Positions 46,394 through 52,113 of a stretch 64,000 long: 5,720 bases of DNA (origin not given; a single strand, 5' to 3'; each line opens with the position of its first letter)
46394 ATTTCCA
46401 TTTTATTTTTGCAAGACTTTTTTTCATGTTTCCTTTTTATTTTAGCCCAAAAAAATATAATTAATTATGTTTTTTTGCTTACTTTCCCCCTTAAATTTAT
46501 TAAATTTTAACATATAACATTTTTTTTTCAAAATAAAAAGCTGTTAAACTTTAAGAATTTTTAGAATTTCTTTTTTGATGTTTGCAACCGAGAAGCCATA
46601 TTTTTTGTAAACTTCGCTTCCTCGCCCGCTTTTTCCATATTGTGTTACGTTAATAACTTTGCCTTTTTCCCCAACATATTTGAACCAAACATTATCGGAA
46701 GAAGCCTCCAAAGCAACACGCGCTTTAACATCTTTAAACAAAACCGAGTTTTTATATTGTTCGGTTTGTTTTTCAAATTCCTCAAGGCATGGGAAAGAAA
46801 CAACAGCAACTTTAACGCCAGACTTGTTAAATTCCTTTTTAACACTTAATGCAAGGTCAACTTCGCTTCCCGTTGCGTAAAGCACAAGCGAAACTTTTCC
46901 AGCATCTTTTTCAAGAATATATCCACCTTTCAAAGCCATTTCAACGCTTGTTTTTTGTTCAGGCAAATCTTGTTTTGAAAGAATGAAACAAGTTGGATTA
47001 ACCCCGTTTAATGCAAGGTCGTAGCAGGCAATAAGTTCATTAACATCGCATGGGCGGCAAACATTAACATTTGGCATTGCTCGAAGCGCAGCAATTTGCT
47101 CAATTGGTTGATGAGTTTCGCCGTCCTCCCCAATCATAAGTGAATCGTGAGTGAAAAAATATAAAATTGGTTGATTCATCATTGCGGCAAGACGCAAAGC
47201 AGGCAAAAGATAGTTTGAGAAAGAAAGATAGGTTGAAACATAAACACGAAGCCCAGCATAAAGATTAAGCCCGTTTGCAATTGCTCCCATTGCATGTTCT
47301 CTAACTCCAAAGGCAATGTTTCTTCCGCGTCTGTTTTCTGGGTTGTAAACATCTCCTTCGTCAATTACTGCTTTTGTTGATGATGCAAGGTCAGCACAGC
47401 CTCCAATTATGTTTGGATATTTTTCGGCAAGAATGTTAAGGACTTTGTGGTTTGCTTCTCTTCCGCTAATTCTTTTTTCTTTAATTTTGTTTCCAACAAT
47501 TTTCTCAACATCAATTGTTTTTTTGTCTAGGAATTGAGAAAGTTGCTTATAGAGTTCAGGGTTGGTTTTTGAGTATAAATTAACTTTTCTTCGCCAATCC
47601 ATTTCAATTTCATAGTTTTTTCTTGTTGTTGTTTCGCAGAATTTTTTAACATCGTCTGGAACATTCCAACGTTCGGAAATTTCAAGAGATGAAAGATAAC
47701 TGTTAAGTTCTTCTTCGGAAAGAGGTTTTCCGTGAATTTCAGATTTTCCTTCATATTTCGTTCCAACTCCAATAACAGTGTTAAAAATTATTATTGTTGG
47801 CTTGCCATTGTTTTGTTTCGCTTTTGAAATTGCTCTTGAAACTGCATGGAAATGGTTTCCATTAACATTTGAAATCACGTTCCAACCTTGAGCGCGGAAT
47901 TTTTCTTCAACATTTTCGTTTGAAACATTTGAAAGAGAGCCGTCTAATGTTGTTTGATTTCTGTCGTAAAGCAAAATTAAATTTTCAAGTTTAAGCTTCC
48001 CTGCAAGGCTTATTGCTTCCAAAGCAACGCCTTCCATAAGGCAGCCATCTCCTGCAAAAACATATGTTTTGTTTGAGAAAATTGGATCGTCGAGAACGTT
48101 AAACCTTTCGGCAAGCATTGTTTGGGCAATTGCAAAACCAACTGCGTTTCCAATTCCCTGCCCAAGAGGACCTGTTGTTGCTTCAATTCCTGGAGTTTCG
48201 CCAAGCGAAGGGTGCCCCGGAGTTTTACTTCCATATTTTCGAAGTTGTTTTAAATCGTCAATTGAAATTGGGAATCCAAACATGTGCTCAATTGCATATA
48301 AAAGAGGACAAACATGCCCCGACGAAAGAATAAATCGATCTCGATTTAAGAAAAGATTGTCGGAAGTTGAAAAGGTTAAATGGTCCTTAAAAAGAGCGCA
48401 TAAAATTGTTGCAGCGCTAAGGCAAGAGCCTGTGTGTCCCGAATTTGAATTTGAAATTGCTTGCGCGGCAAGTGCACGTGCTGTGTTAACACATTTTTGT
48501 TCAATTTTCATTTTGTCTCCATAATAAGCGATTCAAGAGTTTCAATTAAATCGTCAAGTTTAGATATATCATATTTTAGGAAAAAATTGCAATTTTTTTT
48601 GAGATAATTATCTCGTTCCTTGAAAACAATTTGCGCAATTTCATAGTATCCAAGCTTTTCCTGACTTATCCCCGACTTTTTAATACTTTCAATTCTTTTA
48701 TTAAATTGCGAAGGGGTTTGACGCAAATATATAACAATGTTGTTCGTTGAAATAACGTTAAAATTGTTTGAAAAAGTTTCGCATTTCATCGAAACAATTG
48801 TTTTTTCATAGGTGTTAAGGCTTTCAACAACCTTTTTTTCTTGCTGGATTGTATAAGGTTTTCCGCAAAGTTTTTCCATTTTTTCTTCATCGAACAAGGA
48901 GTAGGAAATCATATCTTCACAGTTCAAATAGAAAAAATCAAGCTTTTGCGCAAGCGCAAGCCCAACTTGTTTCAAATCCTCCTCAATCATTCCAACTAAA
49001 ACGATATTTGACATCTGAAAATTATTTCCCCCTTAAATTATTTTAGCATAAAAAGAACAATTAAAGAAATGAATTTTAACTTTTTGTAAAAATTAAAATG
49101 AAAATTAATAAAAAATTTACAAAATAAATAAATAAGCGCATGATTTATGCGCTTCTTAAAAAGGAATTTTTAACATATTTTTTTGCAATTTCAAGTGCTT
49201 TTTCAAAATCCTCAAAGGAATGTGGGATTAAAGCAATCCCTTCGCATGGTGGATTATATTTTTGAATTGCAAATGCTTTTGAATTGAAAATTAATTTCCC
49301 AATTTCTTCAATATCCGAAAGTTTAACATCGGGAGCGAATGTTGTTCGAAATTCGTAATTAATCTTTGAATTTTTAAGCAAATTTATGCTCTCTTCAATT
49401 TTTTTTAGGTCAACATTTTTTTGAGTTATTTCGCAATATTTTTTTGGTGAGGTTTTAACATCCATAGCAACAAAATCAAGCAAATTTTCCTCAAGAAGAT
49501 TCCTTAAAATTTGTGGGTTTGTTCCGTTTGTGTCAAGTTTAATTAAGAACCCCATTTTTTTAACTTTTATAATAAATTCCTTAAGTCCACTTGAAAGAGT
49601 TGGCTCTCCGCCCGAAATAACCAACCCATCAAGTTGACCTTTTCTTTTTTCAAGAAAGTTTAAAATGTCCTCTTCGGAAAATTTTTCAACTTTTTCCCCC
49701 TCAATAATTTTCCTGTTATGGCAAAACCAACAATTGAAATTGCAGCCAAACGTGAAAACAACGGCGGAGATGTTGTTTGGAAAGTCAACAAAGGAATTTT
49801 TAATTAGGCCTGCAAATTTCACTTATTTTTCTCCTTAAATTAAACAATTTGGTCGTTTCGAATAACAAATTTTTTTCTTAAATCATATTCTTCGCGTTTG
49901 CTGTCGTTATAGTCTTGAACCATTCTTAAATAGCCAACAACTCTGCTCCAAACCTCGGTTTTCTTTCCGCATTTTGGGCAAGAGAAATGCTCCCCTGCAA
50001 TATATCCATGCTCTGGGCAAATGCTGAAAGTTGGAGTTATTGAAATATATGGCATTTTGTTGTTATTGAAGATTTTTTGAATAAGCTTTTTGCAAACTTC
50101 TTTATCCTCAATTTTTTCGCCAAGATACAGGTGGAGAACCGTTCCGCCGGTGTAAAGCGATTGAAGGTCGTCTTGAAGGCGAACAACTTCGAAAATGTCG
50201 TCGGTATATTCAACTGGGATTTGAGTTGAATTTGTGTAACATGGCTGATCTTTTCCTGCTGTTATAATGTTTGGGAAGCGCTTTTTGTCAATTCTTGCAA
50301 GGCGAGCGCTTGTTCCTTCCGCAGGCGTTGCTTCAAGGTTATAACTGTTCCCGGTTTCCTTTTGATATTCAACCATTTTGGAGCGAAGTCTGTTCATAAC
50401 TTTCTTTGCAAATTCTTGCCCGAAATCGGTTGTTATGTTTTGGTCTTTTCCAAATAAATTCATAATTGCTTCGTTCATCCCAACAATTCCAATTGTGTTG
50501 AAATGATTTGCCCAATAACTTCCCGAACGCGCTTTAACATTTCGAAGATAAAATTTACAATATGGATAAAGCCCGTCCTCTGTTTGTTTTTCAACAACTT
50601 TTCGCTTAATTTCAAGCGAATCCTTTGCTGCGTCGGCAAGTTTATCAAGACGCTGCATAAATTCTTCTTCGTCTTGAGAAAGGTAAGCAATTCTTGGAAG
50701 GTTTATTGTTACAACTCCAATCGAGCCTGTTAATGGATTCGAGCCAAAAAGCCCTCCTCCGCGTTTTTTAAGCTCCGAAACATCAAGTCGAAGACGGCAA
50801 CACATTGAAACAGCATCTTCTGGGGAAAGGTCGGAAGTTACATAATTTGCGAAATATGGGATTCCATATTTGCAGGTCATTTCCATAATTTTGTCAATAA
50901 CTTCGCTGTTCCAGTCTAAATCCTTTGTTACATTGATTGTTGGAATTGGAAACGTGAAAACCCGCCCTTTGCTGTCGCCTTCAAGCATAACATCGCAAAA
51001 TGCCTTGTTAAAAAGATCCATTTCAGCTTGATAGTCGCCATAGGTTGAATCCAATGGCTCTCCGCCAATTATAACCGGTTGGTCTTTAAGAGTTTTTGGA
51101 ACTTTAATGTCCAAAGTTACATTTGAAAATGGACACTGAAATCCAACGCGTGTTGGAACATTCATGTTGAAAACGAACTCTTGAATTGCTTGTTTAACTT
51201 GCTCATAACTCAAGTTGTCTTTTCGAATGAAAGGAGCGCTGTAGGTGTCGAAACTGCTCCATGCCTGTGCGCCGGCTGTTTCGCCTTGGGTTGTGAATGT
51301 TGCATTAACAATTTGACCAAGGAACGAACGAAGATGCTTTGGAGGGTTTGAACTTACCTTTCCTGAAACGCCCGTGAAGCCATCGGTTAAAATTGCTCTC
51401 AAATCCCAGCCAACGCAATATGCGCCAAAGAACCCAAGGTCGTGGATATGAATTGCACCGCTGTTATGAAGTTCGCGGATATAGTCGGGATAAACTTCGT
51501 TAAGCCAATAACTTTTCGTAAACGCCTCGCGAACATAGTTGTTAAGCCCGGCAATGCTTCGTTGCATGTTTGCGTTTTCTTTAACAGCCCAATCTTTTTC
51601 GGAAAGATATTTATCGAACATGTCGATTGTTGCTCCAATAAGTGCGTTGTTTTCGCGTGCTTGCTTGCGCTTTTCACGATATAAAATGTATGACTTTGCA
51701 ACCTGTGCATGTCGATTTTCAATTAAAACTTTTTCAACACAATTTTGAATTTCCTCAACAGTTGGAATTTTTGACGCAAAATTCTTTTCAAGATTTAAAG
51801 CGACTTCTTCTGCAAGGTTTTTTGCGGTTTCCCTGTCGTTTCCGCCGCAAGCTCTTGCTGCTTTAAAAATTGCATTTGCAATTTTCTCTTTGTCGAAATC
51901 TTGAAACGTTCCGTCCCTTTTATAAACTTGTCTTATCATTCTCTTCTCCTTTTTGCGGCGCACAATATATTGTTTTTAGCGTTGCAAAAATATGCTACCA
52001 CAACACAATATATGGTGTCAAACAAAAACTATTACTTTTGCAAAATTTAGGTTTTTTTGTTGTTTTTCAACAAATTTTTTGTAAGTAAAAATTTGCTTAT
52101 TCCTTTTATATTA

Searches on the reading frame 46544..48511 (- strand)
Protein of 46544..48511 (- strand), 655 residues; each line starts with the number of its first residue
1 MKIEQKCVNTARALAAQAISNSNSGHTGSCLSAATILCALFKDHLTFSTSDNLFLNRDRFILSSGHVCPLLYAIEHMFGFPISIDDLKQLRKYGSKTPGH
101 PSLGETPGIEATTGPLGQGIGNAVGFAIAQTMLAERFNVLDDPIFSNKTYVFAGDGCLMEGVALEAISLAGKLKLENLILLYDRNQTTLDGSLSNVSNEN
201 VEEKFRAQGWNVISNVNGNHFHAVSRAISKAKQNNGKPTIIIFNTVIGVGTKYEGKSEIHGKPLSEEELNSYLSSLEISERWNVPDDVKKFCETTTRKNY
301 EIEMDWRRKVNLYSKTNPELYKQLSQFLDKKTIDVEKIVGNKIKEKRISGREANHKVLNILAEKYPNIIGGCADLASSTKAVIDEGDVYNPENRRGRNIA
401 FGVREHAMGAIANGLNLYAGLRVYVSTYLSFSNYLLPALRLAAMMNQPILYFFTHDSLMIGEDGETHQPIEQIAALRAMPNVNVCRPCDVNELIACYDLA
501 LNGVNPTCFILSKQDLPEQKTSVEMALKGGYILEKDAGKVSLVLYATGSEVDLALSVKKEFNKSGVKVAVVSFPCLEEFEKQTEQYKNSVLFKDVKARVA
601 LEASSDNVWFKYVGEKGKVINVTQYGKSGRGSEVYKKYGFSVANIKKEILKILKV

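Call 9: search_protein_families(library=pfam, proteins=[window:46544-48511:-], max_evalue=0.0001)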
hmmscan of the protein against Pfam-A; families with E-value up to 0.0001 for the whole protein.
window:46544-48511:- (655 aa): 5 families
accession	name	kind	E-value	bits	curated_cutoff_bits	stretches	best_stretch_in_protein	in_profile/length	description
PF00456.26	Transketolase_N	-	1.7e-107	359.7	22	1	4-330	2-331/334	Transketolase, thiamine diphosphate binding domain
PF02779.29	Transket_pyr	-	5e-42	143.9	27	1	348-517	3-173/174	Transketolase, pyrimidine binding domain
PF22613.1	Transketolase_C_1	-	1.8e-33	115.6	27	1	529-640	1-112/113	Transketolase-like TK C-terminal domain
PF02780.25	Transketolase_C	-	1.4e-08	35.1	25.9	1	541-645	11-124/124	Transketolase, C-terminal domain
PF13292.11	DXP_synthase_N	-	3.6e-05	23.6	21.2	1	16-255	30-244/274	1-deoxy-D-xylulose-5-phosphate synthase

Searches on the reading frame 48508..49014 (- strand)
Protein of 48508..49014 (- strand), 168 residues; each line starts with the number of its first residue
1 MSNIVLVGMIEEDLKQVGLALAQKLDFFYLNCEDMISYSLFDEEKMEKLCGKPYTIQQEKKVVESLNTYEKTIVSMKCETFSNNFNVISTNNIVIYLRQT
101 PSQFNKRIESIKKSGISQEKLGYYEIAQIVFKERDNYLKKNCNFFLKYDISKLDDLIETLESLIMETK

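Call 9: search_protein_families(library=pfam, proteins=[window:48508-49014:-], max_evalue=0.0001)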
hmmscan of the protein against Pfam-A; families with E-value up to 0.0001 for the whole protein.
window:48508-49014:- (168 aa): 1 family
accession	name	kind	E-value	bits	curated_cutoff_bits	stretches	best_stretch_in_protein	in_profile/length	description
PF01202.28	SKI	-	1.1e-05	26.1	22.1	1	17-153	8-147/159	Shikimate kinase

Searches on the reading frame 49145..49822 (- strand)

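Call 13: search_protein_families(library=pfam, proteins=[window:49145-49822:-], max_evalue=0.0001)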
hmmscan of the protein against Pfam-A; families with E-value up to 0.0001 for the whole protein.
window:49145-49822:- (225 aa): 2 families
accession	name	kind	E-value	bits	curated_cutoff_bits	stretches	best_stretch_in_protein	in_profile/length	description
PF04055.27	Radical_SAM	-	2.2e-26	93.4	29.5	1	21-177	1-165/166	Radical SAM superfamily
PF13353.11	Fer4_12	-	5.4e-09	36.9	22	1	20-119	8-110/137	4Fe-4S single cluster domain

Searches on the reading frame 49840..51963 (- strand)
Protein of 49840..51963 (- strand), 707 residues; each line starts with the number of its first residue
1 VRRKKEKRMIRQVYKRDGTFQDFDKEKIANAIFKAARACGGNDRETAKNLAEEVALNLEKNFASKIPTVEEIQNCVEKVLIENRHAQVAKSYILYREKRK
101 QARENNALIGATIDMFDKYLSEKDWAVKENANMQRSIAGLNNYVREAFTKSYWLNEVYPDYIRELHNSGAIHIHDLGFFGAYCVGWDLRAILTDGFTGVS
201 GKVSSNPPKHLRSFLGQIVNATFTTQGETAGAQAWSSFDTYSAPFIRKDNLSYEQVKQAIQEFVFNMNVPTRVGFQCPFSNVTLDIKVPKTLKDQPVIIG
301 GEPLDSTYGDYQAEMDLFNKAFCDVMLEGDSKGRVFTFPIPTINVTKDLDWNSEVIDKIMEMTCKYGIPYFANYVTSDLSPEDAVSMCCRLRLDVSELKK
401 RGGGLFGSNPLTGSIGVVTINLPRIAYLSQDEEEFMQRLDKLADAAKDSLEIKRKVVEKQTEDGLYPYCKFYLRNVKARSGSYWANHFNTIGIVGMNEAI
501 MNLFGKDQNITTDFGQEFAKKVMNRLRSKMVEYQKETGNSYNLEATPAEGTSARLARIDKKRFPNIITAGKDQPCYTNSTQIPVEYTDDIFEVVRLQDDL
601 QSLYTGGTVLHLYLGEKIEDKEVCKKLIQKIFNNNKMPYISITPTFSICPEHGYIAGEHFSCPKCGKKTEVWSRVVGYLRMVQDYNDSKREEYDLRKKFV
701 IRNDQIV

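Call 13: search_protein_families(library=pfam, proteins=[window:49840-51963:-], max_evalue=0.0001)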
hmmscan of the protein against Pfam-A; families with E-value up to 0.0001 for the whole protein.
window:49840-51963:- (707 aa): 2 families
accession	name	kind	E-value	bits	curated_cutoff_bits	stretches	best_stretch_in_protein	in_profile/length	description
PF13597.11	NRDD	-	4.1e-197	656.7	26.2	1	129-699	1-562/562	Anaerobic ribonucleoside-triphosphate reductase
PF03477.21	ATP-cone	-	1.3e-26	93.4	25.8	1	12-101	2-88/88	ATP cone domain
